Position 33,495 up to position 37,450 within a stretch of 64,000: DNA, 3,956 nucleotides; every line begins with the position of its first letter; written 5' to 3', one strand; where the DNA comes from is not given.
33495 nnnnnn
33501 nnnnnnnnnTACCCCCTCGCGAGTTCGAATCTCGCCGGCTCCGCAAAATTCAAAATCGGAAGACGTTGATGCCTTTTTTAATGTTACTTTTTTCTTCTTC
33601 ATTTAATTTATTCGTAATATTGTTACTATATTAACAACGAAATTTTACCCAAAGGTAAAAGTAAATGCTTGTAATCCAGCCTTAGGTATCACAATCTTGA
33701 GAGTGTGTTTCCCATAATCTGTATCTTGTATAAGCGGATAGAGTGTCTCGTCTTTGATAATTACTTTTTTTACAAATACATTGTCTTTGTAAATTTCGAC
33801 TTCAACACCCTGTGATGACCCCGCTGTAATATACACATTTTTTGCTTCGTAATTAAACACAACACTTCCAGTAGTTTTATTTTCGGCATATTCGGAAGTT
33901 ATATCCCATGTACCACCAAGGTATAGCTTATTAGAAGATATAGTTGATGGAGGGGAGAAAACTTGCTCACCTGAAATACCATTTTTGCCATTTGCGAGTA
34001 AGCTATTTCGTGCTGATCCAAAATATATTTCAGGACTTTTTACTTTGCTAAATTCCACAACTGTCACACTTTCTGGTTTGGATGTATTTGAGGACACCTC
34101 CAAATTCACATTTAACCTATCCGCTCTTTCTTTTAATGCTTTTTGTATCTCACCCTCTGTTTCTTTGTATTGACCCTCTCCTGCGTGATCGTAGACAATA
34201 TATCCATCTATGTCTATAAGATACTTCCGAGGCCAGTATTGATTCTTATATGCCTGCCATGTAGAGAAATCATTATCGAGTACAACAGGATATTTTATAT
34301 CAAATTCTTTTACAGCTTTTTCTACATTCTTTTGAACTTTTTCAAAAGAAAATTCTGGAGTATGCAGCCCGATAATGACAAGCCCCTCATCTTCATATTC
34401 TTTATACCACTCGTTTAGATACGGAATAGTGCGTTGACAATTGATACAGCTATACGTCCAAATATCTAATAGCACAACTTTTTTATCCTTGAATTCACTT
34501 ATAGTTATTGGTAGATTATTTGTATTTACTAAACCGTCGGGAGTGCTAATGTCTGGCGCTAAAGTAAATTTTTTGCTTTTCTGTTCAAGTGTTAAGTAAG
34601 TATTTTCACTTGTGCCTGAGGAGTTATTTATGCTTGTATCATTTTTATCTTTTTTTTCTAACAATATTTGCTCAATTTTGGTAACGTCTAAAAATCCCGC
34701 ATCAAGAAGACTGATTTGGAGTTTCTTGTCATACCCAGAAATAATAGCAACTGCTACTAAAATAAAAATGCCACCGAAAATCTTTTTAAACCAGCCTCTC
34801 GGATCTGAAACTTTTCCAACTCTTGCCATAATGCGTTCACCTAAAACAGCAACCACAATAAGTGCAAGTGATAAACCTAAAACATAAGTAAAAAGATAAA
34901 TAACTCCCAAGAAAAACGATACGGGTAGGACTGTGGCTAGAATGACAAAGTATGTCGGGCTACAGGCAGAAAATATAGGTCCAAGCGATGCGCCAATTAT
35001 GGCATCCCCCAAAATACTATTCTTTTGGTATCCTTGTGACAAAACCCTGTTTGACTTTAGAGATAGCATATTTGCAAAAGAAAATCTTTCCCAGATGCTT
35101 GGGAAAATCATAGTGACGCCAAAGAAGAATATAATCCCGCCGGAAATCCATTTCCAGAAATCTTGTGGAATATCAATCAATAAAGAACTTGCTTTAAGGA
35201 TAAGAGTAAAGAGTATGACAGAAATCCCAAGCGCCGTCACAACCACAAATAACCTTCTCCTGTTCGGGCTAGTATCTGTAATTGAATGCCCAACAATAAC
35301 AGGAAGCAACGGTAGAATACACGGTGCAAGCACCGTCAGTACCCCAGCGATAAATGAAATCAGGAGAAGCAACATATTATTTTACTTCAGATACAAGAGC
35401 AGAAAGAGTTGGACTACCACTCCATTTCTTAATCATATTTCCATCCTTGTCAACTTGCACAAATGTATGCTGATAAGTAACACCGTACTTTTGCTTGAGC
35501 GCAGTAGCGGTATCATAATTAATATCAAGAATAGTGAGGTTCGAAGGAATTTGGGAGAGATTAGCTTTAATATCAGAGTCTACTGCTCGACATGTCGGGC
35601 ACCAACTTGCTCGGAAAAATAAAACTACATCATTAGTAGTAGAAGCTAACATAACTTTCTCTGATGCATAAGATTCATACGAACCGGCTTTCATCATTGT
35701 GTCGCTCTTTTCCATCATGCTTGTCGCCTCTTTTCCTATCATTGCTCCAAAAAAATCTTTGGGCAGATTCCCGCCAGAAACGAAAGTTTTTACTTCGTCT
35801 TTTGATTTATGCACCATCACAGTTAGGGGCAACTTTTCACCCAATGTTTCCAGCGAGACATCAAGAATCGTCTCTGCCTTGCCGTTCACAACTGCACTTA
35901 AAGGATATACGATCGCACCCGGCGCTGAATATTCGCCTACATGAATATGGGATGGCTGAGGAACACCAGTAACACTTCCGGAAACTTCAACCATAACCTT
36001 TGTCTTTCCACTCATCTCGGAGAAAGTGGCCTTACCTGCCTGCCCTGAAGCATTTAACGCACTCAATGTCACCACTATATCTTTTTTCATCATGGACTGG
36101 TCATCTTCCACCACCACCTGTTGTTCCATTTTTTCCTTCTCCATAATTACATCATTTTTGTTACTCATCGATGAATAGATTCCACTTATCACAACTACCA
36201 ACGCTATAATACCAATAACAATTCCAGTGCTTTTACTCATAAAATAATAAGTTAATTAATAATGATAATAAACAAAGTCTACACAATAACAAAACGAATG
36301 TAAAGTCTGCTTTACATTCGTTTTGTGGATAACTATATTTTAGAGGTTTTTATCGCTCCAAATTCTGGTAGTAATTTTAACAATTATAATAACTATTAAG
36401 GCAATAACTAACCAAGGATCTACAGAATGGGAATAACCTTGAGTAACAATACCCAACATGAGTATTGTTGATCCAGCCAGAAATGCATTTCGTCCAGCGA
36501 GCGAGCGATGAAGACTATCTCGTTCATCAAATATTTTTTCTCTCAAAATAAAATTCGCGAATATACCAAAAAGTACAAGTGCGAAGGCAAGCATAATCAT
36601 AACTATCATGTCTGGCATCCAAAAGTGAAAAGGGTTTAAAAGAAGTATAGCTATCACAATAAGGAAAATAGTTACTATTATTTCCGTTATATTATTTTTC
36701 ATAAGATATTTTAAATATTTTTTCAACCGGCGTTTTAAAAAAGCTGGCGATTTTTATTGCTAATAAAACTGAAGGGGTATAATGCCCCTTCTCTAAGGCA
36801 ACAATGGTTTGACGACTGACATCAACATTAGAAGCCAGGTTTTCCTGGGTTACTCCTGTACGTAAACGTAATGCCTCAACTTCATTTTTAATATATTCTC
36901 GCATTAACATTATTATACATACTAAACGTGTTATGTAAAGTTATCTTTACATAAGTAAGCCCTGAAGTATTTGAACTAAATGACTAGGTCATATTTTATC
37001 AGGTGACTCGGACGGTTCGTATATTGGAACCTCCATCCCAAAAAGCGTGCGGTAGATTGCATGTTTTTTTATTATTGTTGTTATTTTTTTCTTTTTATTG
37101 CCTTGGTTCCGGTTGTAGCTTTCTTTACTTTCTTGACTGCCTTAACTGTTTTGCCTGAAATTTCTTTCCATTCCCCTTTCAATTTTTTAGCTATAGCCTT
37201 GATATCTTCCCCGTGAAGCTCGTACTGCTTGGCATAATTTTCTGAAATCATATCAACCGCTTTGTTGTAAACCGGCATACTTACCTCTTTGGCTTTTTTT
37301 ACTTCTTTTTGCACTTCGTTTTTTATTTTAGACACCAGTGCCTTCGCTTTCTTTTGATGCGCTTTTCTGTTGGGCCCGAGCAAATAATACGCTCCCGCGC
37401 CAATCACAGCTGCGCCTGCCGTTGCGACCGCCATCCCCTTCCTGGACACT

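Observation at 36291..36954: XRE regulator - small membrane protein cassette bracketed by two copies of the same palindrome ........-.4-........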

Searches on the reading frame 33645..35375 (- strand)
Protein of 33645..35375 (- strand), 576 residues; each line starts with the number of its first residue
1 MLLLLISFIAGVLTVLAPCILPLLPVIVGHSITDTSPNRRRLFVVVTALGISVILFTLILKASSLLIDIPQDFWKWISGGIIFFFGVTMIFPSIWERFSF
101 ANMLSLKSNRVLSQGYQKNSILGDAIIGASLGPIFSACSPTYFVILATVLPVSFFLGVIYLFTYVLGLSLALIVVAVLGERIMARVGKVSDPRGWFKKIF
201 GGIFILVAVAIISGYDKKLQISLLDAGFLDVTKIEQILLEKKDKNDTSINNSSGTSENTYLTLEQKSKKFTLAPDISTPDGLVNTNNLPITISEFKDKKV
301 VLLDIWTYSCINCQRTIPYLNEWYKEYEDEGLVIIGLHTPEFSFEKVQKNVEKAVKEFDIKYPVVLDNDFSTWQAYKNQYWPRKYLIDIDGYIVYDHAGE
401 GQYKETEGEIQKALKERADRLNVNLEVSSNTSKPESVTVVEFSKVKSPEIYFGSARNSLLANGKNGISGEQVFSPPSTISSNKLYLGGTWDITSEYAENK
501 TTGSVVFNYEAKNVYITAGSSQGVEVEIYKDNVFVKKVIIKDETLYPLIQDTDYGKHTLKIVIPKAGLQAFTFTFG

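Call 4: search_protein_families(library=pfam, proteins=[window:33645-35375:-], max_evalue=0.01)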
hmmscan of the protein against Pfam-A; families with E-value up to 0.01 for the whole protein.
window:33645-35375:- (576 aa): 7 families
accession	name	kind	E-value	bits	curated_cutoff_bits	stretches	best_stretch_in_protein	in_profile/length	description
PF17991.7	Thioredoxin_10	-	2.4e-23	83.7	27.1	1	447-576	1-142/142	Thioredoxin like C-terminal domain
PF08534.16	Redoxin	-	1.8e-13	51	26.6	1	273-407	6-141/148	Redoxin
PF00578.27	AhpC-TSA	-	1.6e-12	47.9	26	1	273-395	5-123/124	AhpC/TSA family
PF02683.22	DsbD_TM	-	5.4e-10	39.4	27.1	1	2-213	3-216/219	Cytochrome C biogenesis protein transmembrane domain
PF13905.12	Thioredoxin_8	-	5.3e-09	36.7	27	1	299-393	2-94/94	Thioredoxin-like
PF13386.12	DsbD_2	-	9.9e-05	22.8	24.9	1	47-209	47-198/199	Cytochrome C biogenesis protein transmembrane region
PF00255.25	GSHPx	-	0.0036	17.3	27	1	286-359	10-79/108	Glutathione peroxidase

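Call 27: search_protein_families(library=ncbifam, proteins=[window:33645-35375:-], max_evalue=0.1)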
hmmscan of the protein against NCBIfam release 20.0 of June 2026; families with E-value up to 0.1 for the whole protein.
window:33645-35375:- (576 aa): 13 families
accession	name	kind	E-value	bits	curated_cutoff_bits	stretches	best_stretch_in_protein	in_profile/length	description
NF002854.0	PRK03147.1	subfamily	2e-18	66.9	170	1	283-407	48-166/176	thiol-disulfide oxidoreductase ResA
NF041202.1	StoA_CxxC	exception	4.6e-09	36.3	210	1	298-399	53-150/163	endospore biogenesis thiol-disulfide oxidoreductase StoA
NF001419.0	PRK00293.1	subfamily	1.9e-08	33.4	330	1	4-314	172-493/574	protein-disulfide reductase DsbD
NF010625.0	PRK14018.1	equivalog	1e-05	24.2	522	1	294-400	52-159/521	bifunctional peptide-methionine (S)-S-oxide reductase MsrA/peptide-methionine (R)-S-oxide reductase MsrB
NF045694.1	seleno_TsoB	exception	1.2e-05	23.6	805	1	3-213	184-392/572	rhodanese/DsbD fusion-like selenoprotein TsoB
TIGR00385.1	dsbE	subfamily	2e-05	24.2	123.15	1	289-409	53-166/173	DsbE family thiol:disulfide interchange protein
NF041054.1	WAxxUGC_long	equivalog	0.00022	20.6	300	1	273-405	84-205/354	ResA-like WAxxUGC motif-containing protein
NF011941.0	PRK15412.1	equivalog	0.00034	20.2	359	1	297-416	67-177/185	thiol:disulfide interchange protein DsbE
NF033782.1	lipoprot_Omp28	subfamily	0.00051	19.3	150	1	285-433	24-153/264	Omp28 family outer membrane lipoprotein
NF047696.1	ThlDiSintTplARhiz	equivalog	0.0022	17.8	230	1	285-335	85-134/219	thiol:disulfide interchange protein TlpA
NF047697.1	ThioredTrxAClost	equivalog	0.0043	17.2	140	1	296-330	15-49/105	thioredoxin TrxA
TIGR01068.1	thioredoxin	equivalog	0.0073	16.5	96.8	1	296-330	12-46/101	thioredoxin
NF009669.0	PRK13190.1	equivalog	0.022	14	261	1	278-369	9-100/203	putative peroxiredoxin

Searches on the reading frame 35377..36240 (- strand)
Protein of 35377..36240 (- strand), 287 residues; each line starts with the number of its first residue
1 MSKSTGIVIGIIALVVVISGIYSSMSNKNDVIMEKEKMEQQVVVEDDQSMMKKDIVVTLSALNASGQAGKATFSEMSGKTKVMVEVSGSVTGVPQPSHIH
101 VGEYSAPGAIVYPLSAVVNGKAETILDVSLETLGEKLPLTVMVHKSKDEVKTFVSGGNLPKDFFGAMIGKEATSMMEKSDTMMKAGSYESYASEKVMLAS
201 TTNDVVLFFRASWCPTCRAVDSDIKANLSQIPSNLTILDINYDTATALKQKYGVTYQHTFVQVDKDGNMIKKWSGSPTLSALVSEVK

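Call 4: search_protein_families(library=pfam, proteins=[window:35377-36240:-], max_evalue=0.01)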
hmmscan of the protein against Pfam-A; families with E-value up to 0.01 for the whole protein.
window:35377-36240:- (287 aa): 6 families
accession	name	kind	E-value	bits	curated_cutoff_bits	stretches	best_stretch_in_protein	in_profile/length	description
PF00085.26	Thioredoxin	-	3.3e-10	40.3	23.5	1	198-286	14-101/103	Thioredoxin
PF00578.27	AhpC-TSA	-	7.2e-05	23.2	26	1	194-273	16-98/124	AhpC/TSA family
PF08534.16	Redoxin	-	0.00022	21.5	26.6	0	195-221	20-48/148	Redoxin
PF13905.12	Thioredoxin_8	-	0.00081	20.1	27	0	205-244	4-45/94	Thioredoxin-like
PF13899.12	Thioredoxin_7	-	0.0015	19.1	27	1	190-224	5-39/83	Thioredoxin-like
PF13098.12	Thioredoxin_2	-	0.0097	16.7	27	0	202-274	5-59/104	Thioredoxin-like domain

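Call 20: search_protein_families(library=pfam, alignment_id=A2, max_evalue=0.001)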
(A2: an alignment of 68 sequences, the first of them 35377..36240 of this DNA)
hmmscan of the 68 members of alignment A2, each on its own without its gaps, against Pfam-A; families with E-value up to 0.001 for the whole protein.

A. member 1, window:35377-36240:- (287 aa): 4 families
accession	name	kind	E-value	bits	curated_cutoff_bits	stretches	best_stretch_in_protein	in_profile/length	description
PF00085.26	Thioredoxin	-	3.3e-10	40.3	23.5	1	198-286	14-101/103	Thioredoxin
PF00578.27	AhpC-TSA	-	7.2e-05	23.2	26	1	194-273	16-98/124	AhpC/TSA family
PF08534.16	Redoxin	-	0.00022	21.5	26.6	0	195-221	20-48/148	Redoxin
PF13905.12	Thioredoxin_8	-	0.00081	20.1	27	0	205-244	4-45/94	Thioredoxin-like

B. families by the number of members that match (of 68 scanned): 15 families
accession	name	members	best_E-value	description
PF00085.26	Thioredoxin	56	7.9e-14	Thioredoxin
PF00578.27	AhpC-TSA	47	1.8e-15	AhpC/TSA family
PF13905.12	Thioredoxin_8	47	4.3e-10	Thioredoxin-like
PF08534.16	Redoxin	28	5.1e-19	Redoxin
PF13899.12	Thioredoxin_7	28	5e-05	Thioredoxin-like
PF13098.12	Thioredoxin_2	26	7.2e-05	Thioredoxin-like domain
PF02683.22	DsbD_TM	8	1e-21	Cytochrome C biogenesis protein transmembrane domain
PF13386.12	DsbD_2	6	5.4e-07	Cytochrome C biogenesis protein transmembrane region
PF17991.7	Thioredoxin_10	5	4.6e-31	Thioredoxin like C-terminal domain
PF00255.25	GSHPx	4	5.2e-05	Glutathione peroxidase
PF06110.17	TXD17-like_Trx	3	0.0003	Thioredoxin domain-containing protein 17-like, thioredoxin domain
PF01641.26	SelR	1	7.2e-46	SelR domain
PF18914.6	DUF5666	1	2.1e-06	Domain of unknown function (DUF5666)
PF12685.13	SpoIIIAH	1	0.00062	SpoIIIAH-like protein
PF20462.4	DUF6715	1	0.00088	Domain of unknown function (DUF6715)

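Call 27: search_protein_families(library=ncbifam, proteins=[window:35377-36240:-], max_evalue=0.1)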
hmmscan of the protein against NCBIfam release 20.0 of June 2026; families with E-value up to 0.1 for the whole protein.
window:35377-36240:- (287 aa): 12 families
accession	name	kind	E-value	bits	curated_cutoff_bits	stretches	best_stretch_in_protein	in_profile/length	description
TIGR01068.1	thioredoxin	equivalog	3.7e-07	30.2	96.8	1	196-283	8-94/101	thioredoxin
NF041202.1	StoA_CxxC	exception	3.2e-06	27.1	210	1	189-273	39-127/163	endospore biogenesis thiol-disulfide oxidoreductase StoA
TIGR01126.1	pdi_dom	equivalog_domain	6.5e-05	23.2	107.2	1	198-284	10-99/105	protein disulfide-isomerase domain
TIGR00385.1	dsbE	subfamily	0.00011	21.9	123.15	1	157-270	25-130/173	DsbE family thiol:disulfide interchange protein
NF040494.1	nitrored_ArsF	subfamily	0.00088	19.6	60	1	205-267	3-73/106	nitrophenyl compound nitroreductase subunit ArsF family protein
NF011941.0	PRK15412.1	equivalog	0.003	17.1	359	1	157-247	30-112/185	thiol:disulfide interchange protein DsbE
NF008229.0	PRK10996.1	equivalog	0.008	15.9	125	1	198-275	48-124/141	thioredoxin TrxC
NF045694.1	seleno_TsoB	exception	0.0092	14.1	805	1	172-267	443-547/572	rhodanese/DsbD fusion-like selenoprotein TsoB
NF006898.0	PRK09381.1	equivalog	0.027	14.8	138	1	204-262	23-81/109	thioredoxin TrxA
TIGR02738.1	TrbB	equivalog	0.046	13.4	132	0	185-230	36-78/153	type-F conjugative transfer system pilin assembly thiol-disulfide isomerase TrbB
NF010625.0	PRK14018.1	equivalog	0.056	11.9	522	0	192-272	47-134/521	bifunctional peptide-methionine (S)-S-oxide reductase MsrA/peptide-methionine (R)-S-oxide reductase MsrB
NF045939.1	MHJ_0274_fam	hypoth_equivalog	0.08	12.7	80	0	7-82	5-77/165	MHJ_0274 family protein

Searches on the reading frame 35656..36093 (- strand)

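Call 72: search_protein_families(library=pfam, proteins=[window:35656-36093:-], max_evalue=1)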
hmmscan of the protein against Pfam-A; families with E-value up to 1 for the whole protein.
window:35656-36093:- (146 aa): 1 family
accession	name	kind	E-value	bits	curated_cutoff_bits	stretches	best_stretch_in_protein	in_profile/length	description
PF07452.17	CHRD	-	0.018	16.4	24.1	1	14-75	15-76/117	CHRD domain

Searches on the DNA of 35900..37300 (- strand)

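Call 55: search_rna_families(source=window, start=35900, end=37300, threshold=evalue, max_evalue=1)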
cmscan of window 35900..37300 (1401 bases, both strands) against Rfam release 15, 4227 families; matches with E-value up to 1: 3.
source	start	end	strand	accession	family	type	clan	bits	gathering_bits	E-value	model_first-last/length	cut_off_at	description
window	36273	36342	+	RF03845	mir-3327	Gene; miRNA;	-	21.3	85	0.8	1-89/89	no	mir-3327 microRNA precursor family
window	36292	36467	-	RF02590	Spy1186876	Gene; sRNA;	-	19.5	208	0.13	1-243/243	no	S. pyogenes small RNA 1186876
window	36256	36323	+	RF01675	CrcZ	Gene; sRNA;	-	18.5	95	0.018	1-398/398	no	Pseudomonas sRNA CrcZ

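Call 67: search_dna_similar(query=window:36250-36990:-, collection=phages, mode=distant, max_rows=5)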
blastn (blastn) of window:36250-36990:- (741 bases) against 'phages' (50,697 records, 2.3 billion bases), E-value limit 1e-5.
No match.

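Call 68: search_dna_similar(query=window:36250-36990:-, collection=plasmids, mode=distant, max_rows=5)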
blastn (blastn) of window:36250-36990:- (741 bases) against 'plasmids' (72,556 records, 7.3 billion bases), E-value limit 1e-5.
No match.
